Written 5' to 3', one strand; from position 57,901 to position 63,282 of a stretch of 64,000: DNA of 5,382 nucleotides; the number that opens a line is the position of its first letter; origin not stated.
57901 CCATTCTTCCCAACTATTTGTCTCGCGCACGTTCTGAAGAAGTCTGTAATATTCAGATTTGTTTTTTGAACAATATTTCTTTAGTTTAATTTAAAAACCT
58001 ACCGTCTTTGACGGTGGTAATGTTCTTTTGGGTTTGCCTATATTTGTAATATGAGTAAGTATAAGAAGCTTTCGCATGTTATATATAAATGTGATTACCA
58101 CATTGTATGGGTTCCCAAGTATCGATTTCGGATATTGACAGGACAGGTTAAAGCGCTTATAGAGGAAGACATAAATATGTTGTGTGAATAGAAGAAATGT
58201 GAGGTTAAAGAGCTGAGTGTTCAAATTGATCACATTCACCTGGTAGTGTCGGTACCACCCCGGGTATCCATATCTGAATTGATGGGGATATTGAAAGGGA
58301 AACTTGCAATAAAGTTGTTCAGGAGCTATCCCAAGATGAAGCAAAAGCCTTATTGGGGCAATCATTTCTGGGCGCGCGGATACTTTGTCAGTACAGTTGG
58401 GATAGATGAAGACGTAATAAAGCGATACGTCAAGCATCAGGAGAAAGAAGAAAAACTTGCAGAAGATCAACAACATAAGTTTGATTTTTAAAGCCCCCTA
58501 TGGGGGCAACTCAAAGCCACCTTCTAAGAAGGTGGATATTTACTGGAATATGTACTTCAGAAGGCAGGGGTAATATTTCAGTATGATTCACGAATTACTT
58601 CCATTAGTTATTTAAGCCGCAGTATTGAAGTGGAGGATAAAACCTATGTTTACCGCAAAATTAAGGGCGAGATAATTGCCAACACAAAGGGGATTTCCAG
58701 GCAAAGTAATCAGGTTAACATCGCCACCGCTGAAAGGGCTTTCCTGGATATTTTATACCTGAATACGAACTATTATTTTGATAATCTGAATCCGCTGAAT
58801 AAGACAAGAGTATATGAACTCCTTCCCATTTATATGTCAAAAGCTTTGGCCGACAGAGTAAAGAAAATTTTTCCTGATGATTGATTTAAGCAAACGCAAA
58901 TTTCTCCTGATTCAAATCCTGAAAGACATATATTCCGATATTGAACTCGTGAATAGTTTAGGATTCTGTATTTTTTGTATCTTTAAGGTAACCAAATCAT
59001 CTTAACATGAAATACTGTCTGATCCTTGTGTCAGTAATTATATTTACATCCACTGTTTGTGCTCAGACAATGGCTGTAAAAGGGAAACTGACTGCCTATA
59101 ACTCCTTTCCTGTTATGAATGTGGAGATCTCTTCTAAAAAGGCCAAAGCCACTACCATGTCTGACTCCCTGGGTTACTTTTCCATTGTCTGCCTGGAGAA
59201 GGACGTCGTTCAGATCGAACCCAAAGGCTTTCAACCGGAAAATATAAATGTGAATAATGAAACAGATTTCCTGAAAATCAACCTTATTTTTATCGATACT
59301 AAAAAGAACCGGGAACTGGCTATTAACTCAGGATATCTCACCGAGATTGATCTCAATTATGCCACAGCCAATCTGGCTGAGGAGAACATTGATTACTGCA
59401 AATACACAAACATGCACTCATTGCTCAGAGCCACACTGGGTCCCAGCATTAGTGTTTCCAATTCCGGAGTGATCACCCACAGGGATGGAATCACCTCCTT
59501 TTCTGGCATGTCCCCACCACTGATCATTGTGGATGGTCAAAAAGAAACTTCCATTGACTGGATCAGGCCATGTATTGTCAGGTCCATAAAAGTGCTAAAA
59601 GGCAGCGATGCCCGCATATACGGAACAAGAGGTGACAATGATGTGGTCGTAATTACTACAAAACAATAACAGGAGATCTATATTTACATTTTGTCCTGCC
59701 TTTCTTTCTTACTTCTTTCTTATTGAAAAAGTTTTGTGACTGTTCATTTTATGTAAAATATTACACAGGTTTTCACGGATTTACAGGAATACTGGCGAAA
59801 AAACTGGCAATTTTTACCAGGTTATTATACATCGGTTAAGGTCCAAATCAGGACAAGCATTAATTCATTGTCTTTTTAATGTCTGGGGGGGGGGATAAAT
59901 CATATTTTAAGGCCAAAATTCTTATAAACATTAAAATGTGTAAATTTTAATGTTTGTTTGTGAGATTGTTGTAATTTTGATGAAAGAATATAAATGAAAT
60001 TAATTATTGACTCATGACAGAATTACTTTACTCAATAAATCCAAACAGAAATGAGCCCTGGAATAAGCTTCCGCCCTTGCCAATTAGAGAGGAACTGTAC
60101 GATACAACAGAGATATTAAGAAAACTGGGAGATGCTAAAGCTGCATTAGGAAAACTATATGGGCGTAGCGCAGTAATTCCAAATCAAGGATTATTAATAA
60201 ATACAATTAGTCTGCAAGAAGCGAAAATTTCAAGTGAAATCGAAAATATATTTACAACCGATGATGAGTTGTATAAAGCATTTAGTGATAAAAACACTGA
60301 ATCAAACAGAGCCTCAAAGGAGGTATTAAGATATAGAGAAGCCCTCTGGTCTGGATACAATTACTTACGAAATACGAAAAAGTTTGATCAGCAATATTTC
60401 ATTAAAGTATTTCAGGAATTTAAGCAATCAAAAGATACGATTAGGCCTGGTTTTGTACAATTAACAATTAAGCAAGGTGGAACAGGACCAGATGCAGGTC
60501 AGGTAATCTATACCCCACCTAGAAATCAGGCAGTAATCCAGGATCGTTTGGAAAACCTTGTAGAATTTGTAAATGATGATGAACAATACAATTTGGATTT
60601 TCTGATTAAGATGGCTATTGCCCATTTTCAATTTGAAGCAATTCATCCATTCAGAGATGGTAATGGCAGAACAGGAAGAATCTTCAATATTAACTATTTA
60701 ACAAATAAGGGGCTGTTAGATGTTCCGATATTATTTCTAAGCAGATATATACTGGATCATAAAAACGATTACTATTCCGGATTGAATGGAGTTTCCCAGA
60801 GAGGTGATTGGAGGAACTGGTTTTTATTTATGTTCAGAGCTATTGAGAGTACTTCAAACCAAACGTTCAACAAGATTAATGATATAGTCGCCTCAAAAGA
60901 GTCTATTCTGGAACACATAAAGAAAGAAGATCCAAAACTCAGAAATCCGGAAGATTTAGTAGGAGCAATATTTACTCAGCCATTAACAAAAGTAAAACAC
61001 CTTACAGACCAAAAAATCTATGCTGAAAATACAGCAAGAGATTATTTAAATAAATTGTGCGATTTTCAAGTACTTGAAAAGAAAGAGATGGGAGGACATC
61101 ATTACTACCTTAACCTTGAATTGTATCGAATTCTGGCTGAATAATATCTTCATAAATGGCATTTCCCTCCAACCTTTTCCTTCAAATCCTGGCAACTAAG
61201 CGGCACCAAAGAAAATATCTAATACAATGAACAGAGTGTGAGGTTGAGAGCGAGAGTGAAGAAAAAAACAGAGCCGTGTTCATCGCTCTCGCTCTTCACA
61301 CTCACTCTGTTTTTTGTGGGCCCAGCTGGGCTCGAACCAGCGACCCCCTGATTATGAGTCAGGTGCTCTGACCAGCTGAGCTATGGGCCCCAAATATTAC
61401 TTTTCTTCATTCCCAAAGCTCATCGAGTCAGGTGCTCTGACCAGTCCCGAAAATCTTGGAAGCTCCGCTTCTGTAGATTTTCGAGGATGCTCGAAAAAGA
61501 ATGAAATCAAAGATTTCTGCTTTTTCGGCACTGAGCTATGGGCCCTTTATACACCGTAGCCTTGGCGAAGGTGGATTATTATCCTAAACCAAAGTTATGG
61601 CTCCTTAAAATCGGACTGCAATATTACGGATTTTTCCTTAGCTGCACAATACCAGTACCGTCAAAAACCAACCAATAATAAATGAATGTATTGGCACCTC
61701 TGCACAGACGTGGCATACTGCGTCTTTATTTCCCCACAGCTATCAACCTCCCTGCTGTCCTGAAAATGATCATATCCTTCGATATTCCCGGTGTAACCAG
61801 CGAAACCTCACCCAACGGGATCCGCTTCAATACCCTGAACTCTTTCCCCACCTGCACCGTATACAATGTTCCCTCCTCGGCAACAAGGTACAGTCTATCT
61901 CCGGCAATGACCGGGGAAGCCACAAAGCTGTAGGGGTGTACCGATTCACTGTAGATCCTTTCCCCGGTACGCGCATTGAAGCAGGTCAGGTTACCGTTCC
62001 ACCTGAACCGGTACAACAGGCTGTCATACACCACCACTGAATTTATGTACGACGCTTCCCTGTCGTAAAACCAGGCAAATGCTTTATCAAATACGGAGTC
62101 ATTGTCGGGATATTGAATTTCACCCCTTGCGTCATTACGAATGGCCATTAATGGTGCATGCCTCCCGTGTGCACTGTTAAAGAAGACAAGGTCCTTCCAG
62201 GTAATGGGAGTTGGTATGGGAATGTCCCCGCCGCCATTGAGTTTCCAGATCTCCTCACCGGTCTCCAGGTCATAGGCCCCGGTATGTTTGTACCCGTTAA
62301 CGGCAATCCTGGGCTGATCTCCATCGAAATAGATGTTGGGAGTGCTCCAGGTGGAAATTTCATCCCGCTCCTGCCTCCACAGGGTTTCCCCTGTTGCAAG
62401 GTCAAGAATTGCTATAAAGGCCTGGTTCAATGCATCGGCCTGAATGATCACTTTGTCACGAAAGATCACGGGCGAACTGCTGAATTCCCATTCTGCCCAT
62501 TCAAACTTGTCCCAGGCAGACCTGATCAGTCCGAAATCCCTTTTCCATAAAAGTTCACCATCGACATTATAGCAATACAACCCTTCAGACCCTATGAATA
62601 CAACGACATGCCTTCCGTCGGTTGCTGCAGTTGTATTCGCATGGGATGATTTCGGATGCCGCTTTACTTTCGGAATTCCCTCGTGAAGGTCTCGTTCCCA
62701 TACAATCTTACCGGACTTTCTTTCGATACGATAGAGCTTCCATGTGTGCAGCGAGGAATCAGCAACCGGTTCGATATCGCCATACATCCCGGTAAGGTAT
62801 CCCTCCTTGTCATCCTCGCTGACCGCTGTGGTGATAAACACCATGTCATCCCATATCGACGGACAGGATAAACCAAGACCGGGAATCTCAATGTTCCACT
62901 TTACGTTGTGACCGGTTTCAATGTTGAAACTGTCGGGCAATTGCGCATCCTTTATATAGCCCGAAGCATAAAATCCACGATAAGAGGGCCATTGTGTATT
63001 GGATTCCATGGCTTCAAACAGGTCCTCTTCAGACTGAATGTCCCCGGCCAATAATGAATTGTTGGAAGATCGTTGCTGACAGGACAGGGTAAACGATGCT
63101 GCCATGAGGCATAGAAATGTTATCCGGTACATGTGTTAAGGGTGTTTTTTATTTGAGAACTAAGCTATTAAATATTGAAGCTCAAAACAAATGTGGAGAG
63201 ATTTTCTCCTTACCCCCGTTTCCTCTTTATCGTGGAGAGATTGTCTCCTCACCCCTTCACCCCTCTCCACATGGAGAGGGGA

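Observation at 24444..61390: Recurring 'F arm / tRNA-Met core / B arm' junctions cut 37 kb into recombinase-less units anchored at tRNA-Met(CAT)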

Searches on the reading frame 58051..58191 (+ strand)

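Call 21: search_protein_families(library=pfam, proteins=[window:58051-58191:+], max_evalue=0.001)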
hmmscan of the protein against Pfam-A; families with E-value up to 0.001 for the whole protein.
window:58051-58191:+ (46 aa): 1 family
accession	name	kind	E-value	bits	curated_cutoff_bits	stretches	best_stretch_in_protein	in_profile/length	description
PF01797.21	Y1_Tnp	-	8.6e-07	29.6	23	1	11-46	2-37/121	Transposase IS200 like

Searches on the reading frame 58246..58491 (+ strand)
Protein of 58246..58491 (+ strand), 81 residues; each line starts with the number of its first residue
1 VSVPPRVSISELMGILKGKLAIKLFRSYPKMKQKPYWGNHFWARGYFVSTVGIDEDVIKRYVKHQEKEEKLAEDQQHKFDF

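Call 21: search_protein_families(library=pfam, proteins=[window:58246-58491:+], max_evalue=0.001)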
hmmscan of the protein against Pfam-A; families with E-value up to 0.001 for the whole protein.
window:58246-58491:+ (81 aa): 1 family
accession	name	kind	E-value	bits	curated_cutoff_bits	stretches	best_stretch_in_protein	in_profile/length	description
PF01797.21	Y1_Tnp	-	1.4e-17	64.4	23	1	2-65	58-121/121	Transposase IS200 like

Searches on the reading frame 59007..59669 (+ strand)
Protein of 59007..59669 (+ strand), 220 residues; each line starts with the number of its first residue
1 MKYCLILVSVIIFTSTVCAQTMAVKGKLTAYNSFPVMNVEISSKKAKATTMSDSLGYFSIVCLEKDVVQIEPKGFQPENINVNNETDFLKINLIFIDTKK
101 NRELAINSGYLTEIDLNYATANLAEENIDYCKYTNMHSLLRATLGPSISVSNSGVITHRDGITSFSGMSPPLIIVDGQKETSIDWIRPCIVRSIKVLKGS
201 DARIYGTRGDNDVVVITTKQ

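Call 18: search_protein_families(library=pfam, proteins=[window:59007-59669:+], max_evalue=0.01)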
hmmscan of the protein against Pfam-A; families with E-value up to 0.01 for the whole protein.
window:59007-59669:+ (220 aa): 3 families
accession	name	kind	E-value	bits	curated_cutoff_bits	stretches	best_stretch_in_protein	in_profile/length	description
PF13715.12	CarbopepD_reg_2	-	0.00033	21.1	32.2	1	25-92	2-73/88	CarboxypepD_reg-like domain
PF07715.20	Plug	-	0.001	20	23.9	1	119-208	8-102/107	TonB-dependent Receptor Plug Domain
PF13620.12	CarboxypepD_reg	-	0.0082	16.9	32.3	0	24-82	2-67/82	Carboxypeptidase regulatory-like domain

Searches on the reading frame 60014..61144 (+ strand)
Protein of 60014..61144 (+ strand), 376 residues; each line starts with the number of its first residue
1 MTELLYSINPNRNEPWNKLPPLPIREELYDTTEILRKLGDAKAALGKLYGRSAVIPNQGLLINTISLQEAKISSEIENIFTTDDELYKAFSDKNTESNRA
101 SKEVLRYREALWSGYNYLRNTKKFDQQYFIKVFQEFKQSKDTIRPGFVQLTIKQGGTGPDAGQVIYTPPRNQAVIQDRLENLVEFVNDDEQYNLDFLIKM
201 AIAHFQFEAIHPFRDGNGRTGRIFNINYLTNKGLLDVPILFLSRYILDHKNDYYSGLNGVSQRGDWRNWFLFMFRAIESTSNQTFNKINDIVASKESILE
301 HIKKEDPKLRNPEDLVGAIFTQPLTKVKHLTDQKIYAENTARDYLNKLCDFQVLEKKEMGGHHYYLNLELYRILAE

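Call 18: search_protein_families(library=pfam, proteins=[window:60014-61144:+], max_evalue=0.01)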
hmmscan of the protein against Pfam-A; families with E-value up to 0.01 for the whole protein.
window:60014-61144:+ (376 aa): 5 families
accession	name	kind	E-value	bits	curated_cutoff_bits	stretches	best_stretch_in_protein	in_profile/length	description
PF13784.11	Fic_N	-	4.2e-26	91.2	26.7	1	35-115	1-81/82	Fic/DOC family N-terminal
PF02661.23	Fic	-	1.9e-15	57.9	24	1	160-229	29-93/93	Fic/DOC family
PF21248.3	SoFic-like_C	-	1.2e-13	51.5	27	1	297-370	4-76/76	Protein adenylyltransferase SoFic-like, C-terminal domain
PF24033.1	DUF7342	-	0.0017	18.8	31.6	1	327-368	20-62/150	Family of unknown function (DUF7342)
PF23176.1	bHLH_LHW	-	0.0046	17.3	28.5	1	169-207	5-43/63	Transcription factor LHW bHLH domain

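Call 55: search_protein_families(library=padloc, proteins=[window:60014-61144:+], max_evalue=0.001)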
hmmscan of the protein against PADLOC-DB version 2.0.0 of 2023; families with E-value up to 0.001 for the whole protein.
window:60014-61144:+ (376 aa): 7 families
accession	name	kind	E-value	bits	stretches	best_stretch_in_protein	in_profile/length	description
PDLC03963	SoFic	-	1e-100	335.7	1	20-375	7-359/361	-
PDLC04966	PDC-S24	-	3.2e-14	50.7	1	160-263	269-371/497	-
PDLC04836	PDC-S04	-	2.1e-12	44.8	1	174-264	135-216/244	-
PDLC04840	PDC-S04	-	3e-11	41.5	1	72-230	18-174/227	-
PDLC04837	PDC-S04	-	3.9e-10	37.4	1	173-231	130-185/234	-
PDLC04839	PDC-S04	-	2.6e-08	31.8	1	193-227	123-157/205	-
PDLC04838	PDC-S04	-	8.5e-08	30.2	1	193-233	126-166/209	-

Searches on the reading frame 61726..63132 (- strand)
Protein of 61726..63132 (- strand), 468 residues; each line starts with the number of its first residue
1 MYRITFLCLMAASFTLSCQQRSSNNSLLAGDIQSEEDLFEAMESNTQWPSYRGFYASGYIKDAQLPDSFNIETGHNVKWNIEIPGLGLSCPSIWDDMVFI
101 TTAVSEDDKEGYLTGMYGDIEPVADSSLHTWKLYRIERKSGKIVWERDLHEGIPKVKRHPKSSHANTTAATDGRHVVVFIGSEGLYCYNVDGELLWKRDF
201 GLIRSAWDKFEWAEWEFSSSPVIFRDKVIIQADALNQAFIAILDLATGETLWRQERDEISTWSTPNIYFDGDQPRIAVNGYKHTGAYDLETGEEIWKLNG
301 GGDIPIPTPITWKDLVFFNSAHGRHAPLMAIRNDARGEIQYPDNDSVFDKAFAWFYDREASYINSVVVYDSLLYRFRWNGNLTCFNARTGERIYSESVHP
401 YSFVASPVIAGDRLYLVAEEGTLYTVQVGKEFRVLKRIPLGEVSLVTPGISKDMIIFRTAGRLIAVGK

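Call 18: search_protein_families(library=pfam, proteins=[window:61726-63132:-], max_evalue=0.01)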
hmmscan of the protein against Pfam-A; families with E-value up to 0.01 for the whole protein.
window:61726-63132:- (468 aa): 4 families
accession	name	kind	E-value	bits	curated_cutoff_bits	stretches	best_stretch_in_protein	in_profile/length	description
PF13360.13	PQQ_2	-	2.6e-18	67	27.6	2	133-324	5-180/233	Outer membrane protein assembly factor BamB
PF13570.13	Beta-prop_ACSF4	-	1.5e-08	34.9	133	1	239-462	72-283/329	Beta-alanine-activating enzyme, beta-propeller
PF25293.1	Beta-prop_EMC1_N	-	0.00037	20.7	34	0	137-201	91-148/219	EMC1 N-terminal beta-propeller domain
PF03478.24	Beta-prop_KIB1-4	-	0.0013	18.8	27.4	1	314-434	68-185/242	KIB1-4 beta-propeller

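Call 22: find_encoding_contigs(protein=window:61726-63132:-, flank=10000, max_places=10)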
Protein window:61726-63132:- (468 aa): 1 contig read that carries it; 1 place shown.
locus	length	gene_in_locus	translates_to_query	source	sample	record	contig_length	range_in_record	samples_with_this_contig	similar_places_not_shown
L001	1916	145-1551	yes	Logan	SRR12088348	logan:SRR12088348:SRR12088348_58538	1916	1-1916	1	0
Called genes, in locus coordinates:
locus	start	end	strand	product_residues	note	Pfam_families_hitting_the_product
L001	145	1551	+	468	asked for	PF13360:PQQ_2, PF13570:Beta-prop_ACSF4 (faint)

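Call 58: find_related_loci(query=window:61726-63132:-, collection=genome_contigs, flank=10000)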
Query window:61726-63132:- (468 aa) in genome_contigs; peptide patterns used: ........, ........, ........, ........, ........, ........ (x = any residue, [..] = any of these).
62 stretches matched a pattern; 2 encode a relative of the query (tblastn E <= 1e-3); 2 distinct loci.
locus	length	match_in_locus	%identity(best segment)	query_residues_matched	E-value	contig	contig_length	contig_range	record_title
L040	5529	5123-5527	78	1-135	7e-71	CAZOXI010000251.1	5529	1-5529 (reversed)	MAG TPA_asm: uncultured Bacteroidaceae bacterium isolate binchicken_co17_397 genome assembly, contig: NODE_27217_length_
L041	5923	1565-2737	26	47-467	4e-35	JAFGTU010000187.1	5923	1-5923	MAG: Sedimentisphaerales bacterium isolate Zod_Metabat.999 k87_4512774, whole genome shotgun sequence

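Call 59: find_homologous_proteins(query=window:61726-63132:-, max_evalue=1e-50)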
Query window:61726-63132:- (468 aa): 4761 proteins with E <= 1e-50 among 8000 candidates; the best 120 are listed.
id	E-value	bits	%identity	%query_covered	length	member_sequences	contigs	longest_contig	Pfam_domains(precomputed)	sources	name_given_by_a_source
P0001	0.0e+0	1098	100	100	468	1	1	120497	PF13360.14,PF13570.14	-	-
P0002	2.7e-274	928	85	98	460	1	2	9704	PF13360.14,PF13570.14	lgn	-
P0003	9.3e-244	828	73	100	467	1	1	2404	PF13360.14,PF13570.14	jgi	jgi:outer membrane protein assembly factor BamB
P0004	5.6e-239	812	73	97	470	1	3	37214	PF13360.14,PF13570.14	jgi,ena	-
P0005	1.4e-231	788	70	97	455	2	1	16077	PF13360.14,PF13570.14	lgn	-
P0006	1.2e-229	781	69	100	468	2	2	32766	PF13360.14,PF13570.14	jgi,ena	-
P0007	2.4e-229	780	69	99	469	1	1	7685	PF13360.14,PF13570.14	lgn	-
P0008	2.7e-229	780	69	99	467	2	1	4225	PF13360.14,PF13570.14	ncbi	-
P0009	4.1e-229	779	69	96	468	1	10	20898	PF13360.14,PF13570.14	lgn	-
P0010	7.1e-229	779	69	98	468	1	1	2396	PF13360.14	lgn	-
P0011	7.9e-229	778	68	100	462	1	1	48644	PF13360.14,PF13570.14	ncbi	ncbi:PQQ-binding-like beta-propeller repeat protein [Bacteroidota bacterium]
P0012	3.9e-228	776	67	100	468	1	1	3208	PF13360.14,PF13570.14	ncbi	-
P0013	2.0e-227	774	68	100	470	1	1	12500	PF13360.14,PF13570.14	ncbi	-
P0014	2.5e-227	773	68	97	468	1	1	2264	PF13360.14,PF13570.14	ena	-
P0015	3.9e-227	773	68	100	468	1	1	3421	PF13360.14,PF13570.14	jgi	jgi:outer membrane protein assembly factor BamB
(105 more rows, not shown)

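Call 60: find_encoding_contigs(protein=P0002, flank=10000, max_places=3)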
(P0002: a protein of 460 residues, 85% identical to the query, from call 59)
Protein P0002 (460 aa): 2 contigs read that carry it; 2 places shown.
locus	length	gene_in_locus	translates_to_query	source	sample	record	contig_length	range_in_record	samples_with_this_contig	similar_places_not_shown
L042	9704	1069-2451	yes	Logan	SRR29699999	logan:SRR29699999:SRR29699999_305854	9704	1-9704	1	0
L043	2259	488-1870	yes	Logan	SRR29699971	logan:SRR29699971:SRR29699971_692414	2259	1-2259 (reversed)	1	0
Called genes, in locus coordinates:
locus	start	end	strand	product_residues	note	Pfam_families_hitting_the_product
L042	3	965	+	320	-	?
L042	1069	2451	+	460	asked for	PF13570:Beta-prop_ACSF4 (faint), PF13360:PQQ_2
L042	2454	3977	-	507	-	PF02321:OEP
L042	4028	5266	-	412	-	PF12704:MacB_PCD, PF02687:FtsX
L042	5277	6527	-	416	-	PF25990:Beta-barrel_YknX, PF25954:Beta-barrel_RND_2 (weak)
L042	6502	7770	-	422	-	PF25990:Beta-barrel_YknX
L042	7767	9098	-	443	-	PF25989:YknX_C (faint)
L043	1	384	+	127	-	?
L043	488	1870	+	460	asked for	PF13570:Beta-prop_ACSF4 (faint), PF13360:PQQ_2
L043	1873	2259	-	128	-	?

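Call 61: find_encoding_contigs(protein=P0004, flank=10000, max_places=3)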
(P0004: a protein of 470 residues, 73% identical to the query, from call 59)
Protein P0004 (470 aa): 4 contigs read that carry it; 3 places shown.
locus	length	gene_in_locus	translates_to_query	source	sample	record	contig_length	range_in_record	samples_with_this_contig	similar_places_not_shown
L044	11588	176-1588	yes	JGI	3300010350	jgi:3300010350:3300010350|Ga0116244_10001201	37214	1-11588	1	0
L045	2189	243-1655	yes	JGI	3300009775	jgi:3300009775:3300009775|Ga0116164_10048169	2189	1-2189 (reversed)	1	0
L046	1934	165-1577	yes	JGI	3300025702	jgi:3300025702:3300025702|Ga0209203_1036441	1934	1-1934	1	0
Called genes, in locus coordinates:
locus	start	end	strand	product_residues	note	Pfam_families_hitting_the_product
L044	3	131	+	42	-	?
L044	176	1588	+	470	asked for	PF13360:PQQ_2, PF13570:Beta-prop_ACSF4 (weak)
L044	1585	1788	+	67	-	-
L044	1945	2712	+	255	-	PF03544:TonB_C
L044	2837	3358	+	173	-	-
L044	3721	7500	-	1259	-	-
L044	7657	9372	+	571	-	PF00145:DNA_methylase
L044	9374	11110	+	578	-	PF08378:NERD, PF01443:Viral_helicase1 (faint)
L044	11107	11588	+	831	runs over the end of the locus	-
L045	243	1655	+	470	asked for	PF13360:PQQ_2, PF13570:Beta-prop_ACSF4 (weak)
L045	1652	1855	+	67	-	-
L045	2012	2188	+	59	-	?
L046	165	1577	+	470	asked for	PF13360:PQQ_2, PF13570:Beta-prop_ACSF4 (weak)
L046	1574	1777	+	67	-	-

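Call 62: find_encoding_contigs(protein=P0006, flank=10000, max_places=3)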
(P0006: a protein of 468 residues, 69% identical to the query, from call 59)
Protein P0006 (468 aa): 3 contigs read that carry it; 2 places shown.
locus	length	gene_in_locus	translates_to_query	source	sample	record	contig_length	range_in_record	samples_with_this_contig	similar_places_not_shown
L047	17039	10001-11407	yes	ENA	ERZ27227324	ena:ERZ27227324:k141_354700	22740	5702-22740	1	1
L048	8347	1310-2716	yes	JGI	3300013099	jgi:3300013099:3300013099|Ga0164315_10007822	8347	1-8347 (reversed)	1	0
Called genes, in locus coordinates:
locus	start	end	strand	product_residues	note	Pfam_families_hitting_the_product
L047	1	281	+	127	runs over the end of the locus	PF01618:MotA_ExbB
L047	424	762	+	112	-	PF01588:tRNA_bind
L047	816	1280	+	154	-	PF11376:DUF3179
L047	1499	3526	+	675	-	PF02690:Na_Pi_cotrans, PF01895:PhoU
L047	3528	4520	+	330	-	PF00425:Chorismate_bind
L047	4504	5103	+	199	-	PF01063:Aminotran_4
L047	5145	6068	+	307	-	PF00149:Metallophos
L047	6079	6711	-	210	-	-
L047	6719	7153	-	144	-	PF09719:C_GCAxxG_C_C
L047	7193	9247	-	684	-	PF19313:DUF5916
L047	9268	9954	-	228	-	PF22285:DUF6962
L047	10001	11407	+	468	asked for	PF13360:PQQ_2, PF13570:Beta-prop_ACSF4 (weak)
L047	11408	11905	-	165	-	-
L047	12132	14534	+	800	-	PF12704:MacB_PCD, PF02687:FtsX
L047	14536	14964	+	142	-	PF13581:HATPase_c_2, PF02518:HATPase_c (weak)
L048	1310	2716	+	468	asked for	PF13360:PQQ_2, PF13570:Beta-prop_ACSF4 (weak)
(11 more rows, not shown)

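Call 92: search_protein_families(library=pfam, proteins=[L040:2579-4570:-, L040:538-2298:-], max_evalue=0.001)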
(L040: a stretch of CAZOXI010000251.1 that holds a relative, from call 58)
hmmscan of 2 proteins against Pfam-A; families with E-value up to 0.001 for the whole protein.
L040:2579-4570:- (663 aa): 3 families
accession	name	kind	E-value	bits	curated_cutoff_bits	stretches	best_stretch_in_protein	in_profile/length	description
PF10566.15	Glyco_hydro_97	-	1.4e-92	310.5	32.5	1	273-559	1-275/275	Glycoside hydrolase 97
PF14508.12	GH97_N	-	2.7e-63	214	25.3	1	24-268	1-229/229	Glycosyl-hydrolase 97 N-terminal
PF14509.12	GH97_C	-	3.9e-29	101.2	25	1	561-661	1-97/97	Glycosyl-hydrolase 97 C-terminal, oligomerisation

L040:538-2298:- (586 aa): 3 families
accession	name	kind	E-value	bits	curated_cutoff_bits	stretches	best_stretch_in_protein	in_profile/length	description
PF22422.2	MGH1-like_GH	-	8.2e-45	154.3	27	1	233-570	5-355/356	Mannosylglycerate hydrolase MGH1-like glycoside hydrolase domain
PF01204.24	Trehalase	-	1.4e-17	64.2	21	1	373-558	297-483/512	Trehalase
PF03200.22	Glyco_hydro_63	-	1.2e-11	44.5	22.4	1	447-578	345-489/492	Glycosyl hydrolase family 63 C-terminal domain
